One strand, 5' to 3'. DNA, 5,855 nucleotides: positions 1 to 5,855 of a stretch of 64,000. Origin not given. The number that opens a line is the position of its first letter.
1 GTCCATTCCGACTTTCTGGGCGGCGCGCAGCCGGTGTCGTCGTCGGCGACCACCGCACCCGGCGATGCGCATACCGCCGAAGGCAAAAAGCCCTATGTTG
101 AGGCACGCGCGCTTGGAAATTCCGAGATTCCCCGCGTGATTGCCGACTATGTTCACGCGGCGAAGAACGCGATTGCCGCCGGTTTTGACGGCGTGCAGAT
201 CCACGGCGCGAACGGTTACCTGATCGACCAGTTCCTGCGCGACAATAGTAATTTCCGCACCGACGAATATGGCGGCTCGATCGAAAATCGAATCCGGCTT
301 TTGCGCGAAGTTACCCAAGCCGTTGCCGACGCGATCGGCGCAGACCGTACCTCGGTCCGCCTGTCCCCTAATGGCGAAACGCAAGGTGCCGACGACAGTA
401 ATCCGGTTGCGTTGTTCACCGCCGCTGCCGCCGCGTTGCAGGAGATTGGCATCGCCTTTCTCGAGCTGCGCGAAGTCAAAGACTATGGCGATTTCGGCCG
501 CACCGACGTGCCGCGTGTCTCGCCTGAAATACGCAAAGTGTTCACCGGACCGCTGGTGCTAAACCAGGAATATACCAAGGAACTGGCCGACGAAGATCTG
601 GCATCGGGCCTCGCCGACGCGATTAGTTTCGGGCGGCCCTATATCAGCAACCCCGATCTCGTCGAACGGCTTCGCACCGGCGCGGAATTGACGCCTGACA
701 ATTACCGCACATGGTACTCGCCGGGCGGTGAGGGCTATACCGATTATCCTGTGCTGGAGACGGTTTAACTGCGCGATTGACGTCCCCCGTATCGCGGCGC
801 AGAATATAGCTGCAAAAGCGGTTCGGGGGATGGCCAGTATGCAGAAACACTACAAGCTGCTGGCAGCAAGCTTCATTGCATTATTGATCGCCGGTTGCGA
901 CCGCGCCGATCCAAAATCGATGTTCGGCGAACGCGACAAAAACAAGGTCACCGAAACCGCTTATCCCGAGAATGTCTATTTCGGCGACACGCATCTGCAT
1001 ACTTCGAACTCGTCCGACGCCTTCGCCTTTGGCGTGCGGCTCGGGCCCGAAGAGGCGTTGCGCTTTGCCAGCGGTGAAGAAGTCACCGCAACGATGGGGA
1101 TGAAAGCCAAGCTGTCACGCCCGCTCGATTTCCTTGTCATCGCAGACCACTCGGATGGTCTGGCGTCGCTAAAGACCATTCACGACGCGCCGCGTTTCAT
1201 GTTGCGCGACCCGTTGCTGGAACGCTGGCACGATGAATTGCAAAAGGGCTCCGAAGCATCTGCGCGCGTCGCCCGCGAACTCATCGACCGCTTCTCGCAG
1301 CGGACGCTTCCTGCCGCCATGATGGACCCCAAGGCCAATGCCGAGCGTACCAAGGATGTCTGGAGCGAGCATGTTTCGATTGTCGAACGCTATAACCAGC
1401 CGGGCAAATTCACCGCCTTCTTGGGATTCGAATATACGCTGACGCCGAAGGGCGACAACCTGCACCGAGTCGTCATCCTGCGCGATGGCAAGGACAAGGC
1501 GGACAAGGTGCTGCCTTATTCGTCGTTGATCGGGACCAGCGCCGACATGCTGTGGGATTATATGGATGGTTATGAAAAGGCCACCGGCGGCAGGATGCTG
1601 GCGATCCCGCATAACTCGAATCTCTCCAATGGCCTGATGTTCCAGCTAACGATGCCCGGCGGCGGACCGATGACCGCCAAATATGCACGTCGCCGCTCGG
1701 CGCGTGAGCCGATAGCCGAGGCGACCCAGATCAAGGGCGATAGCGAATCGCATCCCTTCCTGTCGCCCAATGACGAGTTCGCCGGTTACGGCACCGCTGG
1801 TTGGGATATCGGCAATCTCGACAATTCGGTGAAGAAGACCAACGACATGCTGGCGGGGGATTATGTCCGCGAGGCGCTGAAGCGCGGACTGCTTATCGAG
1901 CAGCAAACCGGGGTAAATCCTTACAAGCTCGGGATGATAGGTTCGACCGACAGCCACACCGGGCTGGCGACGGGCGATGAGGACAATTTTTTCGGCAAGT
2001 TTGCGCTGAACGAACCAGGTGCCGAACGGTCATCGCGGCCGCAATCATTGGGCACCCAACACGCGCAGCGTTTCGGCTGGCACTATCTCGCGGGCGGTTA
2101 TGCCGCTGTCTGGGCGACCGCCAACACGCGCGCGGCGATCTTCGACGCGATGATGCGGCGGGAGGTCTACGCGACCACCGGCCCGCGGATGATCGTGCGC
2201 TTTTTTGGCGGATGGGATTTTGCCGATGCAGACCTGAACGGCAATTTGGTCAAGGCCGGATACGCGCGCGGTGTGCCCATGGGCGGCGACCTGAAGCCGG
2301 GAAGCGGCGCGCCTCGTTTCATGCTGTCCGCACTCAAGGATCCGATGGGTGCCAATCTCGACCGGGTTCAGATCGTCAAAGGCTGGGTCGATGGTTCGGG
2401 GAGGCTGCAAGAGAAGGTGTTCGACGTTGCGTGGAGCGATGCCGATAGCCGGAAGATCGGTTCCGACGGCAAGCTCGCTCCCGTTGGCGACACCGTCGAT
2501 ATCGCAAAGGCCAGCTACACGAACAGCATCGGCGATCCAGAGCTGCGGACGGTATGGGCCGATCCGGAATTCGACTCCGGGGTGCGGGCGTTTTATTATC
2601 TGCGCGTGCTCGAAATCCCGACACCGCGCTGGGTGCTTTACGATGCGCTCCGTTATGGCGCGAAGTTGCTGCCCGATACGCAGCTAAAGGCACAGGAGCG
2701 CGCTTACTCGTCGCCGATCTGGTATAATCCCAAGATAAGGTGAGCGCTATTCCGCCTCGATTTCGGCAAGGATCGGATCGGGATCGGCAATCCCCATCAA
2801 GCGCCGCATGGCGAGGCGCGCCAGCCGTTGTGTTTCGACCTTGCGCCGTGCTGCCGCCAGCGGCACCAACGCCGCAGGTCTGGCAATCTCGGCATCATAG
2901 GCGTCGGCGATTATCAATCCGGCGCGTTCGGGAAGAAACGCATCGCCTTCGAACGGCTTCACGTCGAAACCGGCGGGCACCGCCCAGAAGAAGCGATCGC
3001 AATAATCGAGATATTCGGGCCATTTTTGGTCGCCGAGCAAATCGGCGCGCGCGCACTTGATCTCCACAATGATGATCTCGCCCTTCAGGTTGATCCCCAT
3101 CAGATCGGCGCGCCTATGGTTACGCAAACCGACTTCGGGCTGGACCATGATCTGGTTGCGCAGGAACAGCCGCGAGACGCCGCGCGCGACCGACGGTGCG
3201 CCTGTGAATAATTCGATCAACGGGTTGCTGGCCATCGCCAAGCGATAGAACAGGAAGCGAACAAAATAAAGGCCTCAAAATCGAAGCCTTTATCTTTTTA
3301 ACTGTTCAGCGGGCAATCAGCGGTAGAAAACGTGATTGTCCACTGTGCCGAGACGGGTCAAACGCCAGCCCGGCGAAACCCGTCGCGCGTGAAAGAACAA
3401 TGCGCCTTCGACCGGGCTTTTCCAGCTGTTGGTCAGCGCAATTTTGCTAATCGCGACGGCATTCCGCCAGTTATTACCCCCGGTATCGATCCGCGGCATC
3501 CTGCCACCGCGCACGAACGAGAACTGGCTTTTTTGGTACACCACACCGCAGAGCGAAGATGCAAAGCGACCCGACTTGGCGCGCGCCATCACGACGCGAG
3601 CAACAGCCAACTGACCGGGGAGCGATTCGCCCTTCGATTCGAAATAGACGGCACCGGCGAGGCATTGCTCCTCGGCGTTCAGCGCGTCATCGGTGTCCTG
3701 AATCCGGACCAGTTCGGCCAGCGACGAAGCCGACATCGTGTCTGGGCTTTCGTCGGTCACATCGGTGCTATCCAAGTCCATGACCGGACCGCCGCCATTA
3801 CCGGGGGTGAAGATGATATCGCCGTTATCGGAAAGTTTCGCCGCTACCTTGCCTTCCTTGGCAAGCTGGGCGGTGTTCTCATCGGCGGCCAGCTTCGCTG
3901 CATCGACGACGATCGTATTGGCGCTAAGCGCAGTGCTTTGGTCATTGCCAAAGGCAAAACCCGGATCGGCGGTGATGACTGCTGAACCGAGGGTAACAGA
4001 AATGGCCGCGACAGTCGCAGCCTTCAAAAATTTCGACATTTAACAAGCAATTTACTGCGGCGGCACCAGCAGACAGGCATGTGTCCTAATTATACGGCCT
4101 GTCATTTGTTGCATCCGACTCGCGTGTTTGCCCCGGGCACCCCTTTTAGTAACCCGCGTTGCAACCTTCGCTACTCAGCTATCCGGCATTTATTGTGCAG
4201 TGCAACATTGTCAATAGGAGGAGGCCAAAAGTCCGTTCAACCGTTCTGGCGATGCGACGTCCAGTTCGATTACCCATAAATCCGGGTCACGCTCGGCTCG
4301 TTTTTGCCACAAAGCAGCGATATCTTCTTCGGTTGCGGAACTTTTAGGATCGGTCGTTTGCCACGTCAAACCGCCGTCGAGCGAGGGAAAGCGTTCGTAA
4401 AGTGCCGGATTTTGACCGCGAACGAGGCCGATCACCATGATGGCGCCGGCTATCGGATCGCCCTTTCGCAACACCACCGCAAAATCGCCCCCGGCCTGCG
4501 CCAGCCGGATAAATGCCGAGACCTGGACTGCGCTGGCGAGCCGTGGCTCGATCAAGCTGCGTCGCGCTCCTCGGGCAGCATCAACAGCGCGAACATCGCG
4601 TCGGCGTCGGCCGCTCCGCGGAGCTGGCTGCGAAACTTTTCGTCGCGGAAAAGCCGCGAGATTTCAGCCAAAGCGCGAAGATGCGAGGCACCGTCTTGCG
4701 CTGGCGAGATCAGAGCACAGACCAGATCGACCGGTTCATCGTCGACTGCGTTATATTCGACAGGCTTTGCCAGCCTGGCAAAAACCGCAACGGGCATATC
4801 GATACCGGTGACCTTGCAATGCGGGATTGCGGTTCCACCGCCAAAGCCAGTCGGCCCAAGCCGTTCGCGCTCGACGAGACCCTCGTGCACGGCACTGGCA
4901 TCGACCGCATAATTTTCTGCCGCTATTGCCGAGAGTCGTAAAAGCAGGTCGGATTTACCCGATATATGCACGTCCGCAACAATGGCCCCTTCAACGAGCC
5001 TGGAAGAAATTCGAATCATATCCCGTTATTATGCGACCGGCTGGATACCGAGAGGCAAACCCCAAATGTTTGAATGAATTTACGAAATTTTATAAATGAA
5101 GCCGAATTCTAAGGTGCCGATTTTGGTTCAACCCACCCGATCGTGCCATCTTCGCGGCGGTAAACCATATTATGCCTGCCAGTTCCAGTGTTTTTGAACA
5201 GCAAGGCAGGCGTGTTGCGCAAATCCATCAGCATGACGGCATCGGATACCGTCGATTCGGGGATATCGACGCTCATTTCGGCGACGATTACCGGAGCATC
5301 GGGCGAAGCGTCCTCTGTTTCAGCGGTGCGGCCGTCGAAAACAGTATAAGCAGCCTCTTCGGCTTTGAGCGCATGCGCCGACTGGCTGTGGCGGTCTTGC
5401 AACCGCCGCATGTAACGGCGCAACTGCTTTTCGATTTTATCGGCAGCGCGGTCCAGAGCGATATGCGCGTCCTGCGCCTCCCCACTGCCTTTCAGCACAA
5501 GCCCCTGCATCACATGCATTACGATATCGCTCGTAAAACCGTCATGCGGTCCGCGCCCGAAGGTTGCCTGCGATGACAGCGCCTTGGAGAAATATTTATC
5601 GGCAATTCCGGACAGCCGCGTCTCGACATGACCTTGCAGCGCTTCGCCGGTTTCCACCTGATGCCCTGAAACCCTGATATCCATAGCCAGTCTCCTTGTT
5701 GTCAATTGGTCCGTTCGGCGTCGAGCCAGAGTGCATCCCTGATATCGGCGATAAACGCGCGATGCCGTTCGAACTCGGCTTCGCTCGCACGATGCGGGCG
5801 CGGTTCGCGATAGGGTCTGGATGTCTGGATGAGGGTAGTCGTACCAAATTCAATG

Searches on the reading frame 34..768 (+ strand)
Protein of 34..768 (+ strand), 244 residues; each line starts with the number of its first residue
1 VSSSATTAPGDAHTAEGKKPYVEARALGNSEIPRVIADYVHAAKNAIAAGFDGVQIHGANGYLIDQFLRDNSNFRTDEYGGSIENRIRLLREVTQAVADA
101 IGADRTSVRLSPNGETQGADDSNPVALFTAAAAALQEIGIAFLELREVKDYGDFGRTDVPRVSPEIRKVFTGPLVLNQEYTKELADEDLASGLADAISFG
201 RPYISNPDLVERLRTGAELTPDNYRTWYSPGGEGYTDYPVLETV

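Call 64: search_protein_families(library=pfam, proteins=[window:34-768:+], max_evalue=0.001)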
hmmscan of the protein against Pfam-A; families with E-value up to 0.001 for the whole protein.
window:34-768:+ (244 aa): 1 family
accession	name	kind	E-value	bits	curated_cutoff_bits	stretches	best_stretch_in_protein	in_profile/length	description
PF00724.26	Oxidored_FMN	-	6.7e-47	160.8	27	1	16-218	132-340/342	NADH:flavin oxidoreductase / NADH oxidase family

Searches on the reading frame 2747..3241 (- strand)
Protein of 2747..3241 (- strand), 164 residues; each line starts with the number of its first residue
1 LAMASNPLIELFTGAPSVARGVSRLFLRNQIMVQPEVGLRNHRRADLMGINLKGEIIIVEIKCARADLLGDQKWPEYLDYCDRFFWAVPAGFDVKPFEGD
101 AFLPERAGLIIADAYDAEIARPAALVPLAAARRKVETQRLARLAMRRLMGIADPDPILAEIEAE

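Call 10: search_protein_families(library=pfam, proteins=[window:2747-3241:-], max_evalue=0.001)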
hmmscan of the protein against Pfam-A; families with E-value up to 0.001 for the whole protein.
window:2747-3241:- (164 aa): 1 family
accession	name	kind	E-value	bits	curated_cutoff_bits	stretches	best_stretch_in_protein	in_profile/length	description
PF06319.18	MmcB-like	-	2.1e-35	122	22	1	17-153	16-146/148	DNA repair protein MmcB-like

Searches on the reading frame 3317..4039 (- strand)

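Call 64: search_protein_families(library=pfam, proteins=[window:3317-4039:-], max_evalue=0.001)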
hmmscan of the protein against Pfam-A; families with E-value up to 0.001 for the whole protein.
window:3317-4039:- (240 aa): 1 family
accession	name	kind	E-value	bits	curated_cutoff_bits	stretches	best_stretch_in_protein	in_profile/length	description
PF07486.17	Hydrolase_2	-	1.7e-23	83.6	27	1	137-239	1-100/100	Cell Wall Hydrolase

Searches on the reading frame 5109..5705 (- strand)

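Call 10: search_protein_families(library=pfam, proteins=[window:5109-5705:-], max_evalue=0.001)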
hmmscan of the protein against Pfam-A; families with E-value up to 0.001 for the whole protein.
window:5109-5705:- (198 aa): 2 families
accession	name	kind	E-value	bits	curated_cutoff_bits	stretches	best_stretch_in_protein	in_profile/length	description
PF02482.25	Ribosomal_S30AE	-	9.1e-16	58.8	23.7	1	10-103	1-88/88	Sigma 54 modulation protein / S30EA ribosomal protein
PF16321.10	Ribosom_S30AE_C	-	3.5e-15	55.9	25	1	137-190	3-56/57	Sigma 54 modulation/S30EA ribosomal protein C terminus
